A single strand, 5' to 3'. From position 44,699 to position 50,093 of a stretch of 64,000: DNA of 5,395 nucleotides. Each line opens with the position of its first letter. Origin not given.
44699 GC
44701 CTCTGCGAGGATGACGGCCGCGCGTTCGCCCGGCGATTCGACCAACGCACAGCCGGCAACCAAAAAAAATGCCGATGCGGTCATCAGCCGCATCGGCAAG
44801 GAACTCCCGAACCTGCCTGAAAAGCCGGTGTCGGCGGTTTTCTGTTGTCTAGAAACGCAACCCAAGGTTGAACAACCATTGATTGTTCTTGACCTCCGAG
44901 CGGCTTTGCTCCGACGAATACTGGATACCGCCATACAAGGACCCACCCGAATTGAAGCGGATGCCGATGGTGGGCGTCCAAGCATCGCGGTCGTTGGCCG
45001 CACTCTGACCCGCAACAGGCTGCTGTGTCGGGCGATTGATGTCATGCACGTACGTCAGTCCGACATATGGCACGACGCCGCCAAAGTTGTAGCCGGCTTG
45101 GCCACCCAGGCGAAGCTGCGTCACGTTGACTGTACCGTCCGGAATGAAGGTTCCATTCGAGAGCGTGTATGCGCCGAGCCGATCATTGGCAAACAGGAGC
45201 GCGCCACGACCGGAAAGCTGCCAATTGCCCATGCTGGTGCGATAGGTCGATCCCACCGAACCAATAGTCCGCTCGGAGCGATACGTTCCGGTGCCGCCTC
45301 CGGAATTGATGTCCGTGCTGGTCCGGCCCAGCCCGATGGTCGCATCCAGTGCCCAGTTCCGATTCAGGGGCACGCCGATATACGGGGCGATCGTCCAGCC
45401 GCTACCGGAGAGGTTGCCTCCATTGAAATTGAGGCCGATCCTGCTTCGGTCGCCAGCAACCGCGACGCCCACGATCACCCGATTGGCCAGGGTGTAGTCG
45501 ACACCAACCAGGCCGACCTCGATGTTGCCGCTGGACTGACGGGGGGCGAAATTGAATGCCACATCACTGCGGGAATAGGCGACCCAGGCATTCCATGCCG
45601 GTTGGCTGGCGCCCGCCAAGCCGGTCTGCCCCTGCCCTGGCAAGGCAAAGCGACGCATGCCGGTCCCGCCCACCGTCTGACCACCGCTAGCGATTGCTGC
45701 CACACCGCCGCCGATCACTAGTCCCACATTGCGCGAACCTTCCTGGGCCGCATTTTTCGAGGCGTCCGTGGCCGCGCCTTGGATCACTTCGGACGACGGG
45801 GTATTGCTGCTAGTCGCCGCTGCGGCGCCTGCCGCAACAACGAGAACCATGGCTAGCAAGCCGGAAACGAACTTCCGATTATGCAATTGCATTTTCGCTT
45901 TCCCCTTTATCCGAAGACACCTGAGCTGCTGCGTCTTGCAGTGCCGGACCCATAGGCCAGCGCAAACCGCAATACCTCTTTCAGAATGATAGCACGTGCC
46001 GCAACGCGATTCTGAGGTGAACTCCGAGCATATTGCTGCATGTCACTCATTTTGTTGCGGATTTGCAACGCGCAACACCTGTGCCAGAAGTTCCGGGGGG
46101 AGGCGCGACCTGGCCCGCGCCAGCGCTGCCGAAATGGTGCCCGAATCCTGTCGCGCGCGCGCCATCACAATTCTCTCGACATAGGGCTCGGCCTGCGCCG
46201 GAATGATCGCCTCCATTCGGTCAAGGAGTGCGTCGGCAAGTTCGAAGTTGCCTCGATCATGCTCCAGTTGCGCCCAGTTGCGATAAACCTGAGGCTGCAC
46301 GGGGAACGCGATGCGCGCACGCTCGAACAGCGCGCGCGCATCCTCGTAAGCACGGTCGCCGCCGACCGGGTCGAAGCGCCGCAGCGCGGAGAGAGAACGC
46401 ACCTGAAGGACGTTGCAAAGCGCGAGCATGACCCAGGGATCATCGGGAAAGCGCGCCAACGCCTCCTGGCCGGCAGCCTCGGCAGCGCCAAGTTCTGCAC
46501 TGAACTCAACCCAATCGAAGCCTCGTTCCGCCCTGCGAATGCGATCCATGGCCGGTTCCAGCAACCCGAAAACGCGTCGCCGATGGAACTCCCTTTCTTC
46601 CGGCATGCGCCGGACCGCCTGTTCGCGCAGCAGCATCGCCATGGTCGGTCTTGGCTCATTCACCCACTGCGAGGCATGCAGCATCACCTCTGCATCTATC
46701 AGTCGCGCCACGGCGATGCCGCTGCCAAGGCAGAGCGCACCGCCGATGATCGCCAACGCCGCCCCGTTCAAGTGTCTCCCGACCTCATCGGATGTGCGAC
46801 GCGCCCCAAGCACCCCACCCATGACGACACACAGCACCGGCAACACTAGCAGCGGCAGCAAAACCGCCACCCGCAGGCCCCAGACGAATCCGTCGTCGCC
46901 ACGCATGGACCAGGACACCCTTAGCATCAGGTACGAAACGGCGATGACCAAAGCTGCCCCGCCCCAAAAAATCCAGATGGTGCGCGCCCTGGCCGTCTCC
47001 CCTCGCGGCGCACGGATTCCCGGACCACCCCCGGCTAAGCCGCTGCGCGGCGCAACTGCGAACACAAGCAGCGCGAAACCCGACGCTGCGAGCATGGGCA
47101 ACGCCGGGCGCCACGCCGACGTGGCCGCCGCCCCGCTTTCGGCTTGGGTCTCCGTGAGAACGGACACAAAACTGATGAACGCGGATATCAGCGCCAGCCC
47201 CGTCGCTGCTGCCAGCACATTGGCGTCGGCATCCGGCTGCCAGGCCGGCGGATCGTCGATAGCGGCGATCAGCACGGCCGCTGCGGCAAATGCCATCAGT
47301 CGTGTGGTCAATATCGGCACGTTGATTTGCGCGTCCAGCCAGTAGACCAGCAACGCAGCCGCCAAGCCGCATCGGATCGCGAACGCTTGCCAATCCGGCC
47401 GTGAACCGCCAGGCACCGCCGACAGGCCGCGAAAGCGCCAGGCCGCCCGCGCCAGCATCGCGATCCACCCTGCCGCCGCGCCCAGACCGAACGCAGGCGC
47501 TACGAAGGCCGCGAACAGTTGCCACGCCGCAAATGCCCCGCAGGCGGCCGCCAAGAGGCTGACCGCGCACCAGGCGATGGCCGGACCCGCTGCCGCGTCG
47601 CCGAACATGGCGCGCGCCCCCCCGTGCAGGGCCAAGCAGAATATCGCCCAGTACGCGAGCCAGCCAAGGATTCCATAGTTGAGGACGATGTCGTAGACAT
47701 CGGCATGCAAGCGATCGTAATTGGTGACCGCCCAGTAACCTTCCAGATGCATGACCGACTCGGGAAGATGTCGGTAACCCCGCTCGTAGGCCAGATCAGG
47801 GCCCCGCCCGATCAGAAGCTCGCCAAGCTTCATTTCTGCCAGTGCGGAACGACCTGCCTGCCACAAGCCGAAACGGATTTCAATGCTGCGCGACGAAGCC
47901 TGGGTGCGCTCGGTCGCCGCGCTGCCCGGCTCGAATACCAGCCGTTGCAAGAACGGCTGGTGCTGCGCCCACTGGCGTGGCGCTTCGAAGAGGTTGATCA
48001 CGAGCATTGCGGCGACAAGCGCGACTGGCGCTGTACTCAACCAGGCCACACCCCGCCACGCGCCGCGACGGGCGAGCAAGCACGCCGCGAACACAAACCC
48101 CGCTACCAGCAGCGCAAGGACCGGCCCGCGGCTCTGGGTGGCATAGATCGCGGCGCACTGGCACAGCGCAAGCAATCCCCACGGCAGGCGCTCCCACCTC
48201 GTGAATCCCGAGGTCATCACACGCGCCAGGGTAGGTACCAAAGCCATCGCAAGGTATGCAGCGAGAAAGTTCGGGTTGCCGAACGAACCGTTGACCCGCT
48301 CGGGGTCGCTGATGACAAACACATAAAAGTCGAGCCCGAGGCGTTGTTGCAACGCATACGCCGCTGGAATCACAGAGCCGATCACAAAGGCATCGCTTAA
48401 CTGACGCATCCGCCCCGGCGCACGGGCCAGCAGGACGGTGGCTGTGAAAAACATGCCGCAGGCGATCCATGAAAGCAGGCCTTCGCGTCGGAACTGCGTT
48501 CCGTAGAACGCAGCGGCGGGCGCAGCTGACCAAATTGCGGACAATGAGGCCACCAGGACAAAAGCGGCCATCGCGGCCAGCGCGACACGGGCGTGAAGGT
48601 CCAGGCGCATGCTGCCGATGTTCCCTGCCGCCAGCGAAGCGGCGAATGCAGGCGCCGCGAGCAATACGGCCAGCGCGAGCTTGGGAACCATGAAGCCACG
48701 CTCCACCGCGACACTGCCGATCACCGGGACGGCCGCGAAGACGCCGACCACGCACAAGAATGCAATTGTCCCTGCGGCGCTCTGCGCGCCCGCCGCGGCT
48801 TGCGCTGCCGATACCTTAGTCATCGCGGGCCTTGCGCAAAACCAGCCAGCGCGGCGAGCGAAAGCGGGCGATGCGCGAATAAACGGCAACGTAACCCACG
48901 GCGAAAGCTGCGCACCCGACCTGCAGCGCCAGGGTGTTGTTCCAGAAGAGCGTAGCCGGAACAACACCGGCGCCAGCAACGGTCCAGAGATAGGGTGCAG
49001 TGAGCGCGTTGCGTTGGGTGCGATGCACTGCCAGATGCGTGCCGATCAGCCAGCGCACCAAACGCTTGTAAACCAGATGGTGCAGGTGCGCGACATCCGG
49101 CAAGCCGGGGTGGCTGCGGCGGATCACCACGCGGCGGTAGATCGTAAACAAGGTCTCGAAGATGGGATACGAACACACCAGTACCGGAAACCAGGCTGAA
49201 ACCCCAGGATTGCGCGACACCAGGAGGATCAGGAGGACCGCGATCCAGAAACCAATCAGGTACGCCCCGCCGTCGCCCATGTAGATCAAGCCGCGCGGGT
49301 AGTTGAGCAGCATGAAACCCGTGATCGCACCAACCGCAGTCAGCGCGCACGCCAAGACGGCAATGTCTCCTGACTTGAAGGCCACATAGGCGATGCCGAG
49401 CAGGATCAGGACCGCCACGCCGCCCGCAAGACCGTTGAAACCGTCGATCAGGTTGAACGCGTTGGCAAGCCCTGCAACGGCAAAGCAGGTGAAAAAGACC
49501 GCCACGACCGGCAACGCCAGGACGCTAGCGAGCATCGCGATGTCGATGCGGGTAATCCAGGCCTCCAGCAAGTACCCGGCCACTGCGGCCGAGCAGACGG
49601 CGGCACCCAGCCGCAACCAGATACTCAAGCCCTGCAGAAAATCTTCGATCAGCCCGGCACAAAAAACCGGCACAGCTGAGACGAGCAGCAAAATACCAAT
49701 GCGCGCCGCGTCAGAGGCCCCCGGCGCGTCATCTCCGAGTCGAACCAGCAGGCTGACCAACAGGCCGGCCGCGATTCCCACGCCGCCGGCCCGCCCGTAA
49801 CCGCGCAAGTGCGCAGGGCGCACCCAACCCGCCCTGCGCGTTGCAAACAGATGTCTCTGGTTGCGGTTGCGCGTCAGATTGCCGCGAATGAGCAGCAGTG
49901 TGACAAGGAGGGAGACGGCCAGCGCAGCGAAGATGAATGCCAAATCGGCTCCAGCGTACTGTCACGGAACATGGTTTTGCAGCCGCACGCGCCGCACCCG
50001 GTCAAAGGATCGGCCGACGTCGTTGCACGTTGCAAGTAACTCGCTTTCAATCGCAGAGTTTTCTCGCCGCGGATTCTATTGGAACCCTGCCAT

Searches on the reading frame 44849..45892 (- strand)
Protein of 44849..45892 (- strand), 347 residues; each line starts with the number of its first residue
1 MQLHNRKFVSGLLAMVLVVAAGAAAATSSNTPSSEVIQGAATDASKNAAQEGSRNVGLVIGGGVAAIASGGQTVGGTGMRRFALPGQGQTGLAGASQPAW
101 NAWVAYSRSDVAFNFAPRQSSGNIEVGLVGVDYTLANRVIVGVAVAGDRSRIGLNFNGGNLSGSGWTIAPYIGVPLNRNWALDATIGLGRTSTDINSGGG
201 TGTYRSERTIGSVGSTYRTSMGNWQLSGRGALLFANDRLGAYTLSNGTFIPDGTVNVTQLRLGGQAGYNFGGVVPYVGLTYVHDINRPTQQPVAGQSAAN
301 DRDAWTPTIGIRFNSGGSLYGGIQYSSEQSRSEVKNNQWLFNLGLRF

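Call 6: search_protein_families(library=ncbifam, proteins=[window:44849-45892:-], max_evalue=0.00001)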
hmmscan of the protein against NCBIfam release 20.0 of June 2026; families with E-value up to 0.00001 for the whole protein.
window:44849-45892:- (347 aa): 0 families

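Call 20: search_protein_families(library=pfam, proteins=[window:44849-45892:-], max_evalue=0.01)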
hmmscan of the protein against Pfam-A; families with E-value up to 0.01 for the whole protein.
window:44849-45892:- (347 aa): 1 family
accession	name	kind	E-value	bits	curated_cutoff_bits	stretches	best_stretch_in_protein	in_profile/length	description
PF03797.25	Autotransporter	-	2.2e-19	70.7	26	1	120-325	21-254/255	Autotransporter beta-domain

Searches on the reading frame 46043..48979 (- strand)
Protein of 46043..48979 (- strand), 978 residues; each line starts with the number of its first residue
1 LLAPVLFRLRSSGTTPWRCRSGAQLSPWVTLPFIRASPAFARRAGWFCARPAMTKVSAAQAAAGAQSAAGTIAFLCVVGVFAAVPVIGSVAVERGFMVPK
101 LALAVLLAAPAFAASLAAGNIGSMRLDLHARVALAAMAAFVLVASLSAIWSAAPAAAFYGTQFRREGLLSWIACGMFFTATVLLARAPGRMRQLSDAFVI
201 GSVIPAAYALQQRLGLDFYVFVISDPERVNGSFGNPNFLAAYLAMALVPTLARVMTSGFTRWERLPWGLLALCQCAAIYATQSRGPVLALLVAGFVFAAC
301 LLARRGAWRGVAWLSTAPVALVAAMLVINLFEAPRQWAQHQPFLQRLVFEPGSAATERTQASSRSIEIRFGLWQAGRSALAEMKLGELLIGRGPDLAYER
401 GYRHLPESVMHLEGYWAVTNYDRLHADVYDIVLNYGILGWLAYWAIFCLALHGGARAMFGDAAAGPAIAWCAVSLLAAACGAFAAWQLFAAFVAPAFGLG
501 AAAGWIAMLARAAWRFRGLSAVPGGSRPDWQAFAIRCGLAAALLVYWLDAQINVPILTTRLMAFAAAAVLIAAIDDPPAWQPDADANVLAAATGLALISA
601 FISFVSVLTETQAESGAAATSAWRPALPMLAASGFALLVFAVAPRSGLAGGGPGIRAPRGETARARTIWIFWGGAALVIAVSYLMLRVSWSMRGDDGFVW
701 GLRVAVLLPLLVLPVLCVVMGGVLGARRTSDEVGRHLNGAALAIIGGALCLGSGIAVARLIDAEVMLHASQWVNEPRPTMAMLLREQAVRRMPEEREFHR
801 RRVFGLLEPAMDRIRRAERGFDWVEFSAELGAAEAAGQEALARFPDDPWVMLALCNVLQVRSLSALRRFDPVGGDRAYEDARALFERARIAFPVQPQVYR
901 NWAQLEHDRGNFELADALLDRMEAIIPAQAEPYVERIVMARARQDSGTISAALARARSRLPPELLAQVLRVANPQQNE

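Call 6: search_protein_families(library=ncbifam, proteins=[window:46043-48979:-], max_evalue=0.00001)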
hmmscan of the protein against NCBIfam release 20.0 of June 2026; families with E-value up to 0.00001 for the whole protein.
window:46043-48979:- (978 aa): 0 families

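Call 20: search_protein_families(library=pfam, proteins=[window:46043-48979:-], max_evalue=0.01)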
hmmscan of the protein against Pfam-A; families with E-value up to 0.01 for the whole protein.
window:46043-48979:- (978 aa): 4 families
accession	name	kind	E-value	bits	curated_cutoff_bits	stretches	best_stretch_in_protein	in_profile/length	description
PF04932.20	Wzy_C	-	2e-09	37.8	31.7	1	270-443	2-148/149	O-Antigen ligase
PF23241.1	HAT_PRP39_C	-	0.00012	22.6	33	1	877-941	73-138/139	PRP39 C-terminal HAT repeat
PF14559.12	TPR_19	-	0.00051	20.8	25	0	876-929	5-58/68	Tetratricopeptide repeat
PF13428.12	TPR_14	-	0.00065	20.6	23.5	0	829-856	16-43/44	Tetratricopeptide repeat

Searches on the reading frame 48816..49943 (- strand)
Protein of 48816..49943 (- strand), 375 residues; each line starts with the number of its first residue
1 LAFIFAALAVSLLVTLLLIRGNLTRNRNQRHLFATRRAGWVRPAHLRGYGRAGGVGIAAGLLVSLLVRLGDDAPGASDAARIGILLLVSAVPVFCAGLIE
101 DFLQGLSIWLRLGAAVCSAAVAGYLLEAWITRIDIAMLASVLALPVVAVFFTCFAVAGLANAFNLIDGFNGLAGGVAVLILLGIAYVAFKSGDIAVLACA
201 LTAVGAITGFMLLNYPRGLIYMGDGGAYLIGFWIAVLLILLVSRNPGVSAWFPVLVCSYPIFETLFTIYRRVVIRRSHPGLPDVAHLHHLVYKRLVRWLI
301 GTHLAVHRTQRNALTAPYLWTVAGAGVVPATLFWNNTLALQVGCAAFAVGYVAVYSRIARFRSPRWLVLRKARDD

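Call 6: search_protein_families(library=ncbifam, proteins=[window:48816-49943:-], max_evalue=0.00001)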
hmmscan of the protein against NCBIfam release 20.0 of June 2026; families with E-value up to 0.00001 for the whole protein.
window:48816-49943:- (375 aa): 3 families
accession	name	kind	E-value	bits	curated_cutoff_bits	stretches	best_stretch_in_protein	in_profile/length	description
TIGR02380.1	ECA_wecA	exception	1.9e-22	79.9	326.05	1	78-293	62-282/346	UDP-N-acetylglucosamine--undecaprenyl-phosphate N-acetylglucosaminephosphotransferase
NF053644.1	MraY_archaea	equivalog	3.1e-11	43.2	450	1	140-293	174-317/340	pseudomurein biosynthesis MraY family phospho-N-acetylmuramoyl-pentapeptide-transferase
TIGR00445.1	mraY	equivalog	3.4e-10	39.9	192.05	1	130-289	118-287/321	phospho-N-acetylmuramoyl-pentapeptide-transferase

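Call 20: search_protein_families(library=pfam, proteins=[window:48816-49943:-], max_evalue=0.01)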
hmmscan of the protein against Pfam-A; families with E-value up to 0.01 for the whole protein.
window:48816-49943:- (375 aa): 1 family
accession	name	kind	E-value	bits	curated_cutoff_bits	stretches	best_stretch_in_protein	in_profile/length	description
PF00953.26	Glycos_transf_4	-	3.3e-28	99.1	27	1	85-241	3-159/160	Glycosyl transferase family 4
